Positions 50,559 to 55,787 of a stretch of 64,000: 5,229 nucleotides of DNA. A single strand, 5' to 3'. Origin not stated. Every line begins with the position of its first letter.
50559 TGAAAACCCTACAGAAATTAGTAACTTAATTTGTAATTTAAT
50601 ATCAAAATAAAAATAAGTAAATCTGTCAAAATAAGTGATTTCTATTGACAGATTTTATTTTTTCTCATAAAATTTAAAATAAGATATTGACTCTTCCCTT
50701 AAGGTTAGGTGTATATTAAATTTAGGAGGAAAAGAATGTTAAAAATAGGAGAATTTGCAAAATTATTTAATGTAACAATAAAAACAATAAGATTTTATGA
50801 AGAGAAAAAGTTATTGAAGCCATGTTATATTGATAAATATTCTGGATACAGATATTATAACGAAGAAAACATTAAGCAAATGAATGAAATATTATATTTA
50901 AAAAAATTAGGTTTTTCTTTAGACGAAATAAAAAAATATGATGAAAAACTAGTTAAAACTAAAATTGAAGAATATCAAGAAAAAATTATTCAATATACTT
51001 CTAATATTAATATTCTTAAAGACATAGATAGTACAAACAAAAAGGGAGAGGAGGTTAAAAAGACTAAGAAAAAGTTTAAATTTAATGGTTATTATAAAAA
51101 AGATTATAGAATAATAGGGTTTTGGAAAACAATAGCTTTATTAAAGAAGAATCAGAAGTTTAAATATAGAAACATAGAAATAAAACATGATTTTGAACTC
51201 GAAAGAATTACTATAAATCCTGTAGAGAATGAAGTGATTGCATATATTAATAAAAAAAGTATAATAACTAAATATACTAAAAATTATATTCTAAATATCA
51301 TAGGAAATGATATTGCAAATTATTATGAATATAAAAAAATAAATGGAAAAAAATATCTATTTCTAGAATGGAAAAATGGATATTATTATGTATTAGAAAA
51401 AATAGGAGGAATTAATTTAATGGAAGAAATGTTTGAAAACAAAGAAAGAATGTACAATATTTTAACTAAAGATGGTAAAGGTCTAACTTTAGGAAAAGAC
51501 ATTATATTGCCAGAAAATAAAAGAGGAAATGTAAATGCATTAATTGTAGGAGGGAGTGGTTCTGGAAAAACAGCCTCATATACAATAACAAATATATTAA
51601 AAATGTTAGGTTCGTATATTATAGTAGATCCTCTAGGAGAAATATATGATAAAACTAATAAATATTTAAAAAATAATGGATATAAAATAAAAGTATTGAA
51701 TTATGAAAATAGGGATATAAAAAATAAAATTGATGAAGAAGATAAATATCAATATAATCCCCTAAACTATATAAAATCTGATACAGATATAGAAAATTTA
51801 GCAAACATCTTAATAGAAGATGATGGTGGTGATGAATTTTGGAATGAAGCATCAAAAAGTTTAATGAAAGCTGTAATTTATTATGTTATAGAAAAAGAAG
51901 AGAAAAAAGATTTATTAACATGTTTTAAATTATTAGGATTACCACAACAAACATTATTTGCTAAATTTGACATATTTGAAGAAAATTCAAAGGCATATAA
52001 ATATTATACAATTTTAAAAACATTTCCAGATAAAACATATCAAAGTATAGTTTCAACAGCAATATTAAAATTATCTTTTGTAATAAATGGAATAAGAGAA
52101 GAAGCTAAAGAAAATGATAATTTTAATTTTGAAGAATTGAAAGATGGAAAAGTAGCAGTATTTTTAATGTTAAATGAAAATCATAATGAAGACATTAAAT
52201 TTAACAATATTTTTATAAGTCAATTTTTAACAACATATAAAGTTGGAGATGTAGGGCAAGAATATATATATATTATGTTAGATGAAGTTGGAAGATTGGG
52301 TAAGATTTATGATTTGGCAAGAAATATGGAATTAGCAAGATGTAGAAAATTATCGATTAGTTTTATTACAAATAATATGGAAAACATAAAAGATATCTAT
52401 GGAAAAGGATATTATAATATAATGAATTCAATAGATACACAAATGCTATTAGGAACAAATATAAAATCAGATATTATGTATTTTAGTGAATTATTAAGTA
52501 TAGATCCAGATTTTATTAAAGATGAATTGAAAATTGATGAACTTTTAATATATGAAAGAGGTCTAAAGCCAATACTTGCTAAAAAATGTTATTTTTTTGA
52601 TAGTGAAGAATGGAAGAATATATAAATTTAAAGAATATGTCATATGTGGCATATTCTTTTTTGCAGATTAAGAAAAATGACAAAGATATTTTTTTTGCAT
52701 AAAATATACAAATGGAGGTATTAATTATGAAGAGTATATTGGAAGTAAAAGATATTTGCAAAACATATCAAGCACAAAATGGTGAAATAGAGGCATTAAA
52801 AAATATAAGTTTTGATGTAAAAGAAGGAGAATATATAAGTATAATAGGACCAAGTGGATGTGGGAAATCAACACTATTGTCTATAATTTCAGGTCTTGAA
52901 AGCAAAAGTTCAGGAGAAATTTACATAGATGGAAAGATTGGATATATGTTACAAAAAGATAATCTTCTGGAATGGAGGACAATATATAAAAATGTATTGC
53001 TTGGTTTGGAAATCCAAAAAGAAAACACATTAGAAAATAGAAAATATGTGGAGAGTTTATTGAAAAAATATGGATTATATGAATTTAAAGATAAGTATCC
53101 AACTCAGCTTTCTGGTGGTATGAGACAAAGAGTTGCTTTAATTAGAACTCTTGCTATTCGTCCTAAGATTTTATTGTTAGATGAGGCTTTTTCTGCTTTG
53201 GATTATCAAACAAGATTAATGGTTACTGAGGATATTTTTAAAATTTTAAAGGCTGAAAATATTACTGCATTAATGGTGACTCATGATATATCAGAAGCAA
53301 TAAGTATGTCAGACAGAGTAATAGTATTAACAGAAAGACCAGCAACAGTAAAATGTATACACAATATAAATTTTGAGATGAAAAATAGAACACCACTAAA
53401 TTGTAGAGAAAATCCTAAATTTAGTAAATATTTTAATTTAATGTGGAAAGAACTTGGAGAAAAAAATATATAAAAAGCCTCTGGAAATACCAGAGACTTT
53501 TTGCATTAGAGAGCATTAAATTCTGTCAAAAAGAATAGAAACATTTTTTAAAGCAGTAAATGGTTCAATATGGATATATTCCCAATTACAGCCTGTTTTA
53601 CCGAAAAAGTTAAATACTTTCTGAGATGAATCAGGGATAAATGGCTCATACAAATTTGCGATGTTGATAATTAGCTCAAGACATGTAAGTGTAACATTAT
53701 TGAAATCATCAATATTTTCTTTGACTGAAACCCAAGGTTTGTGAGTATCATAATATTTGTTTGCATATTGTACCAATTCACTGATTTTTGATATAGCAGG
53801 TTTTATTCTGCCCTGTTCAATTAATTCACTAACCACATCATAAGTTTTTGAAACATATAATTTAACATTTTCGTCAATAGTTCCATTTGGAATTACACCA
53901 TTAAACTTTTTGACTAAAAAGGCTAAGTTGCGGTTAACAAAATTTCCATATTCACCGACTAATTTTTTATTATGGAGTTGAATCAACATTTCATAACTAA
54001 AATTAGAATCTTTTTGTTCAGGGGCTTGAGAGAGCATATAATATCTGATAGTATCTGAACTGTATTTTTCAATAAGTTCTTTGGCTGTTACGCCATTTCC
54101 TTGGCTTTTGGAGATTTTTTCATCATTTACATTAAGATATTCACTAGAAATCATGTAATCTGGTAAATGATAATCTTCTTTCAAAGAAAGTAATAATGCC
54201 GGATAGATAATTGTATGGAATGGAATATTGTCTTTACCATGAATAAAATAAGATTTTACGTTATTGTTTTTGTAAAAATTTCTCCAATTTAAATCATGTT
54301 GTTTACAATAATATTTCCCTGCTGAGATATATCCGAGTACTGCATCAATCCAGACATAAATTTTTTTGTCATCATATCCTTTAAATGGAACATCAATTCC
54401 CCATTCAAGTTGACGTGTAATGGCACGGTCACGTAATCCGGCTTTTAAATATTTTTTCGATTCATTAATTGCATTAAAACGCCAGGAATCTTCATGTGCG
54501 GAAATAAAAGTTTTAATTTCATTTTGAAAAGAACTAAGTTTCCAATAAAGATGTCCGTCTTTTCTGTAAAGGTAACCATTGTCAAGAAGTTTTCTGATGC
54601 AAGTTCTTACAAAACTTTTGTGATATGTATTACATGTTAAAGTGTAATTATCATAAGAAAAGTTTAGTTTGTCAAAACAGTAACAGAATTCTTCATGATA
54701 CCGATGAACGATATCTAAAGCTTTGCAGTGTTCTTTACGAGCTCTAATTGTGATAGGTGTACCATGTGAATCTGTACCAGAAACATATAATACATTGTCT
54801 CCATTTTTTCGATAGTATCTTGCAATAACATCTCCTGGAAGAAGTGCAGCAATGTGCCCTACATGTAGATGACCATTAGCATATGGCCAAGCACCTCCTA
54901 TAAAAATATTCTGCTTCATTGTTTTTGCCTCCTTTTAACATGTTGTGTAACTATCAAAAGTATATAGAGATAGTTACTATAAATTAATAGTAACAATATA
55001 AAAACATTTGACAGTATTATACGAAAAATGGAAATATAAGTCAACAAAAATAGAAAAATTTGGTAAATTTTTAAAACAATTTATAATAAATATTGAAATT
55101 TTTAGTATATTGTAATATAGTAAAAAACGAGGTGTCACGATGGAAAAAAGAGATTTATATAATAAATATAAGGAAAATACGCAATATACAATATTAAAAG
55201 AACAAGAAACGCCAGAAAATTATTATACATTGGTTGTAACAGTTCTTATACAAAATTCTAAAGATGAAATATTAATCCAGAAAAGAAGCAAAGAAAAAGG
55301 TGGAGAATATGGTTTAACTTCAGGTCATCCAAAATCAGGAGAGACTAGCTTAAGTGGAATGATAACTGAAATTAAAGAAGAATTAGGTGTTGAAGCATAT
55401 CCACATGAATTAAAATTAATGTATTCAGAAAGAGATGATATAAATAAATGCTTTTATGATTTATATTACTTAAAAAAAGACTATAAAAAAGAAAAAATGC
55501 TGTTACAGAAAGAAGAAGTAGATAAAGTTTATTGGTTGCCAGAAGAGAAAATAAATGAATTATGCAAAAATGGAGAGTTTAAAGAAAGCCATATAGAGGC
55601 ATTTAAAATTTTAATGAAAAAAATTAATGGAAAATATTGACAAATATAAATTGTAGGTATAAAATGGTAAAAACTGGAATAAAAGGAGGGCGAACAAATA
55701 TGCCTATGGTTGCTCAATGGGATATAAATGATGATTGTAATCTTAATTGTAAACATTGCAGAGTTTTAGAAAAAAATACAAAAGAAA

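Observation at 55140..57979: Radical SAM/SPASM enzyme followed by an untracked 35-aa Lys-rich peptide ending CRMCG: candidate RiPP cassette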

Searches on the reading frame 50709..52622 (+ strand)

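Call 65: search_protein_families(library=ncbifam, proteins=[window:50709-52622:+], max_evalue=0.00001)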
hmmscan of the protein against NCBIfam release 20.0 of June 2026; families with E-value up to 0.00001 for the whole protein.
window:50709-52622:+ (638 aa): 14 families
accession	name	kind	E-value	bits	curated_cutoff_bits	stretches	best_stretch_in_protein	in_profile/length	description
NF045973.1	conju_CD1115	equivalog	8e-53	179.8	250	1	267-594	17-370/442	VirD4-like conjugal transfer protein, CD1115 family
TIGR02043.1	ZntR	equivalog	1.2e-16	61.1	167.95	1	10-91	1-77/131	Zn(2+)-responsive transcriptional regulator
NF007069.0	PRK09514.1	equivalog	7.8e-16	58.3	143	1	10-77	1-67/141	Zn(2+)-responsive transcriptional regulator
NF010394.0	PRK13822.1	subfamily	2.2e-14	53.1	443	1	273-566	223-525/643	conjugal transfer coupling protein TraG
NF010472.0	PRK13897.1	equivalog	3.5e-13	49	728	1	252-572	136-460/657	type IV secretion system component VirD4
TIGR02044.1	CueR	equivalog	4.7e-12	46.1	147.4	1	12-76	2-65/127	Cu(I)-responsive transcriptional regulator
TIGR02047.1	CadR-PbrR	equivalog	3.9e-11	43.1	151.45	1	11-78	1-67/127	Cd(II)/Pb(II)-responsive transcriptional regulator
TIGR02051.1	MerR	equivalog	6.4e-11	42.6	150.85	1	12-100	1-88/124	mercury resistance transcriptional regulator MerR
TIGR02767.1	TraG-Ti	equivalog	5.4e-10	38.7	686.2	1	273-566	210-513/623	Ti-type conjugative transfer system protein TraG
NF053782.1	ChlnTransRegdde3219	equivalog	9.3e-09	35.2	450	1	7-91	3-86/278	choline utilization transcriptional activator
NF010315.0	PRK13752.1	subfamily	1.4e-08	34.9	261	1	10-76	7-72/144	mercury resistance transcriptional regulator MerR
NF010424.0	PRK13850.1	equivalog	3.9e-07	28.7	681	1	277-593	142-465/670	type IV secretion system ATPase VirD4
NF007590.0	PRK10227.1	equivalog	1.4e-06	28.4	244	1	12-74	2-63/135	Cu(I)-responsive transcriptional regulator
NF010450.0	PRK13876.1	subfamily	4e-06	25.3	674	0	273-416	143-283/667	IncP-type conjugal transfer protein TraG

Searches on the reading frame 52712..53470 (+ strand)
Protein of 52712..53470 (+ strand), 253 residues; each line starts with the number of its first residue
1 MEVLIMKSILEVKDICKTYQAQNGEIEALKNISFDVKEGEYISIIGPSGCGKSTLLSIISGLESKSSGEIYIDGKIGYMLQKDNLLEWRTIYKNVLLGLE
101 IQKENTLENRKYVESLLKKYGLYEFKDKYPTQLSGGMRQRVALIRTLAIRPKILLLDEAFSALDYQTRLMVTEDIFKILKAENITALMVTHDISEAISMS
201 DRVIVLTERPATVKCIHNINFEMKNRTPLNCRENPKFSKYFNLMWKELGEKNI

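Call 65: search_protein_families(library=ncbifam, proteins=[window:52712-53470:+], max_evalue=0.00001)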
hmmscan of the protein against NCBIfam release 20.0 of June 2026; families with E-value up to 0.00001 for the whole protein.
window:52712-53470:+ (253 aa): 185 families (the best 25 are shown)
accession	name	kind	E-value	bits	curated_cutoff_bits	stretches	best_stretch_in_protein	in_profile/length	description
NF040729.1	ABC_ATP_SaoA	equivalog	4.4e-60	203.2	360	1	10-242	2-237/248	ABC transporter ATP-binding protein SaoA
TIGR03265.1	PhnT2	equivalog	9.6e-58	196.1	457.7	1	8-207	3-209/353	putative 2-aminoethylphosphonate ABC transporter ATP-binding protein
TIGR01184.1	ntrCD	subfamily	6.8e-56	189.4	291.8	1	29-239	1-221/230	nitrate ABC transporter ATP-binding protein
TIGR00968.1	3a0106s01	subfamily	4.2e-53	180.3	342.75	1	14-208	5-206/237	sulfate ABC transporter ATP-binding protein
NF006987.0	PRK09452.1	equivalog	8.5e-51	172.8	482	1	6-208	14-223/378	spermidine/putrescine ABC transporter ATP-binding protein PotA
NF043075.1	MMSYN1_0197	equivalog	4.5e-50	170.5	550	1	9-208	2-208/341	spermidine/putrescine ABC transporter ATP-binding protein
TIGR01186.1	proV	subfamily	8.3e-49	166.6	326.6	1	23-207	3-204/363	betaine/proline/choline family ABC transporter ATP-binding protein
NF008421.0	PRK11248.1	equivalog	4.7e-46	157.4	357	1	10-226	2-222/255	taurine ABC transporter ATP-binding subunit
NF040840.2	tungstate_WtpC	equivalog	2.5e-45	155.3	440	1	10-208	2-206/347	tungstate ABC transporter ATP-binding protein WtpC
NF040933.2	ABC_arch_GlcV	equivalog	2.6e-45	154.9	450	2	75-208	84-217/357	glucose ABC transporter ATP-binding protein GlcV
NF008513.0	PRK11432.1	equivalog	2.8e-44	151.4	496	1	7-207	4-211/351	ferric ABC transporter ATP-binding protein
TIGR01187.1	potA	subfamily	1.5e-43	149.1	355.6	1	44-207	1-175/325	polyamine ABC transporter ATP-binding protein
NF008653.0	PRK11650.1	subfamily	2.6e-43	148.4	432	1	9-207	3-209/357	sn-glycerol-3-phosphate ABC transporter ATP-binding protein UgpC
NF008105.0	PRK10851.1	equivalog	3.5e-43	147.7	502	1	11-208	4-212/362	sulfate/thiosulfate ABC transporter ATP-binding protein CysA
NF008420.0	PRK11247.1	equivalog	5.8e-43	146.9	395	1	10-209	13-210/257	aliphatic sulfonates ABC transporter ATP-binding protein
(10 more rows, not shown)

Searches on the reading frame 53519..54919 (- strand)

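Call 3: search_protein_families(library=ncbifam, proteins=[window:53519-54919:-], max_evalue=0.01)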
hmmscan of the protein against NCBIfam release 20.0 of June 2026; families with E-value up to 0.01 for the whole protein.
window:53519-54919:- (467 aa): 26 families (the best 25 are shown)
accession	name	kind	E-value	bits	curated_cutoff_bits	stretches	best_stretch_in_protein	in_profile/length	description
NF001100.0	PRK00133.1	equivalog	5.7e-121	405.2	587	2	118-467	184-531/676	methionine--tRNA ligase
TIGR00398.1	metG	equivalog_domain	1.3e-114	383.9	336.35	2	119-467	179-529/530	methionine--tRNA ligase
NF008900.0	PRK12267.1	equivalog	8.8e-84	282.2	598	2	123-442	160-479/648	methionine--tRNA ligase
NF008860.0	PRK11893.2-2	equivalog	5.8e-40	137.8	761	3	224-443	329-551/583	methionine--tRNA ligase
NF008859.0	PRK11893.2-1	equivalog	4.8e-28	98.4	553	2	124-314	188-375/498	methionine--tRNA ligase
NF008957.0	PRK12300.1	subfamily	2.8e-26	91.8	677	2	2-77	31-106/946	leucine--tRNA ligase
TIGR00396.1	leuS_bact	equivalog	1.5e-23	82.9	548.4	2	3-129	29-157/843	leucine--tRNA ligase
NF009687.0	PRK13208.1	equivalog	6e-23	80.9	738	2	11-90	46-138/801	valine--tRNA ligase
TIGR00395.1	leuS_arch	equivalog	6.6e-22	77.4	648.5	2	226-443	578-780/938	leucine--tRNA ligase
TIGR00392.1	ileS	equivalog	5e-21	74.6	621.4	2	264-458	607-807/861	isoleucine--tRNA ligase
TIGR00422.1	valS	equivalog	2.4e-20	72.2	612.1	2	262-455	520-712/863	valine--tRNA ligase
TIGR00435.1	cysS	equivalog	4.7e-20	72.1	340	2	250-407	247-395/466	cysteine--tRNA ligase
NF008863.0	PRK11893.2-5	equivalog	1.6e-19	69.9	551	2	10-102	12-105/531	methionine--tRNA ligase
NF000540.1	alt_ValS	exception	8.3e-18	63.7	900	2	10-82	40-112/827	valine--tRNA ligase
NF004349.1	PRK05729.1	equivalog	9.2e-18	63.8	704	2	229-442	495-686/860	valine--tRNA ligase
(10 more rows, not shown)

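Call 4: search_protein_families(library=pfam, proteins=[window:53519-54919:-], max_evalue=0.01)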
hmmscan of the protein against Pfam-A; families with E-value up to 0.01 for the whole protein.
window:53519-54919:- (467 aa): 7 families
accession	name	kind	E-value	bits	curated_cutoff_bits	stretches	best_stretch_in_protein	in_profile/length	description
PF09334.17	tRNA-synt_1g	-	7.2e-101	338.2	20.1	2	118-331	178-390/391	tRNA synthetases class I (M)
PF00133.28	tRNA-synt_1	-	6.9e-19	68.3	22.7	2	11-127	31-166/414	tRNA synthetases class I (I, L, M and V)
PF01406.26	tRNA-synt_1e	-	9.8e-18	65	27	2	15-134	20-139/301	tRNA synthetases class I (C) catalytic domain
PF19303.5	Anticodon_3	-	1.7e-08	34.9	23.5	1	363-449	25-111/152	Anticodon binding domain of methionyl tRNA ligase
PF01921.24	tRNA-synt_1f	-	3.5e-07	29.9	27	1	265-313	279-326/360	tRNA synthetases class I (K)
PF08264.19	Anticodon_1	-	2.5e-05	24.6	25.1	1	357-456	9-106/148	Anticodon-binding domain of tRNA ligase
PF04197.17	Birna_RdRp_palm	-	0.0092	15.4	25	0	344-413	62-128/531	Birnavirus RNA dependent RNA polymerase (VP1), palm domain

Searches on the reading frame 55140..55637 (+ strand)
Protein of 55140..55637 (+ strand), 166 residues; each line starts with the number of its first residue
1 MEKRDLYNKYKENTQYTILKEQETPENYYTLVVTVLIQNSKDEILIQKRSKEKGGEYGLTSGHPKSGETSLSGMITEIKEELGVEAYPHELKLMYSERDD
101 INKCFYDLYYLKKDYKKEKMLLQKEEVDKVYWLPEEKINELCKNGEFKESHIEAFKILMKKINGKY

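Call 3: search_protein_families(library=ncbifam, proteins=[window:55140-55637:+], max_evalue=0.01)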
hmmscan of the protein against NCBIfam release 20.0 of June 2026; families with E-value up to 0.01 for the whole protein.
window:55140-55637:+ (166 aa): 13 families
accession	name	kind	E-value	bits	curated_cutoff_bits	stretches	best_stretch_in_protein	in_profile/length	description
NF011922.0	PRK15393.1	equivalog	4.9e-09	36.1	152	1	35-163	43-170/182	NUDIX hydrolase YfcD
NF002995.0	PRK03759.1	equivalog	9.3e-06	25.4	127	1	34-144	39-156/185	isopentenyl-diphosphate Delta-isomerase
NF006530.0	PRK08999.1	equivalog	2.2e-05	23.7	245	1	32-90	8-68/315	Nudix family hydrolase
TIGR00586.1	mutt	equivalog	0.00018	21.5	97.9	1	34-91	9-68/129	8-oxo-dGTP diphosphatase MutT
NF001935.0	PRK00714.1-2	equivalog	0.00053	19.5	259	1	29-102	7-76/183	RNA pyrophosphohydrolase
NF008044.0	PRK10776.1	equivalog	0.00056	19.8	148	1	34-118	8-93/130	8-oxo-dGTP diphosphatase MutT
NF001937.0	PRK00714.1-4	equivalog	0.00086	19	139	1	29-98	7-72/161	RNA pyrophosphohydrolase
NF012016.0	PRK15472.1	equivalog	0.00098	18.8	95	1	32-107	6-82/141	nucleoside triphosphatase NudI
NF001299.0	PRK00241.1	equivalog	0.0011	18.5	158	1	26-141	129-241/263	NAD(+) diphosphatase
NF003791.0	PRK05379.2-3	equivalog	0.0016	17.7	409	1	32-85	205-257/340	bifunctional nicotinamide-nucleotide adenylyltransferase/Nudix hydroxylase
NF006961.0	PRK09438.1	equivalog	0.0024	17.4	103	0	33-98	11-75/151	dihydroneopterin triphosphate diphosphatase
NF007834.0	PRK10546.1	equivalog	0.0025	17.6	156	1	32-90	6-65/135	pyrimidine (deoxy)nucleoside triphosphate diphosphatase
TIGR02150.1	IPP_isom_1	equivalog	0.0055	16.6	105.8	1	29-144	26-146/159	isopentenyl-diphosphate delta-isomerase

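Call 4: search_protein_families(library=pfam, proteins=[window:55140-55637:+], max_evalue=0.01)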
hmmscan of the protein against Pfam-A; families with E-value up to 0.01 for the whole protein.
window:55140-55637:+ (166 aa): 1 family
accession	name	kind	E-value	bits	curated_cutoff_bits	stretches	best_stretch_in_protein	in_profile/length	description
PF00293.34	NUDIX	-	2.7e-11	44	21.1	1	30-141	3-119/134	NUDIX domain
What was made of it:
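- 55140..55640 (+): NUDIX hydrolase (166 aa), always immediately upstream of the radical SAM gene. Pfam PF00293, E 2.7e-11 (call 4).
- Checked: NUDIX gene, 55140-55640: Pfam PF00293, E 2.7e-11 (call 4).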

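Call 74: search_solved_structures(query=window:55140-55637:+, max_evalue=0.01)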
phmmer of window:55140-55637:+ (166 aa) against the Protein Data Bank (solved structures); distinct sequences matched with E-value up to 0.01: 7.
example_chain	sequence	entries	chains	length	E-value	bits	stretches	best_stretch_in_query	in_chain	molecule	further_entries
3ees_A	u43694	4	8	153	6.7e-05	26.3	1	41-123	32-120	Probable pyrophosphohydrolase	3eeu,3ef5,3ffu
3gg6_A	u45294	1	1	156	0.00015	25.2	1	30-96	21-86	Nucleoside diphosphate-linked moiety X motif 18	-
2fkb_A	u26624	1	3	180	0.0014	22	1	33-161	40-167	Putative Nudix hydrolase yfcD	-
4hvy_A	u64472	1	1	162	0.0015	21.9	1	28-96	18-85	Nucleoside diphosphate-linked moiety X motif 18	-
2pqv_A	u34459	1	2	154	0.0018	21.6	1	35-139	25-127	MutT/nudix family protein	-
3id9_A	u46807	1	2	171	0.0018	21.6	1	31-145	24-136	MutT/NUDIX family protein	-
3grn_A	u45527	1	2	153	0.007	19.7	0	26-92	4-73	MutT related protein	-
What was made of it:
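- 55140..55640 (+): No specific subfamily was reached (calls 3, 74).
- Tried and rejected: The closest solved structures are generic MutT/NUDT18/YfcD relatives, so the substrate cannot be inferred (call 74).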

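Call 75: search_protein_families(library=padloc, proteins=[window:55140-55637:+], max_evalue=0.01)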
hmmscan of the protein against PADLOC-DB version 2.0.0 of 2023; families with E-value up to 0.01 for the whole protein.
window:55140-55637:+ (166 aa): 1 family
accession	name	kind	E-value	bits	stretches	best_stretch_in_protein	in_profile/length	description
PDLC04899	PDC-S07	-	6.4e-08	30.3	1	32-141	9-115/135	-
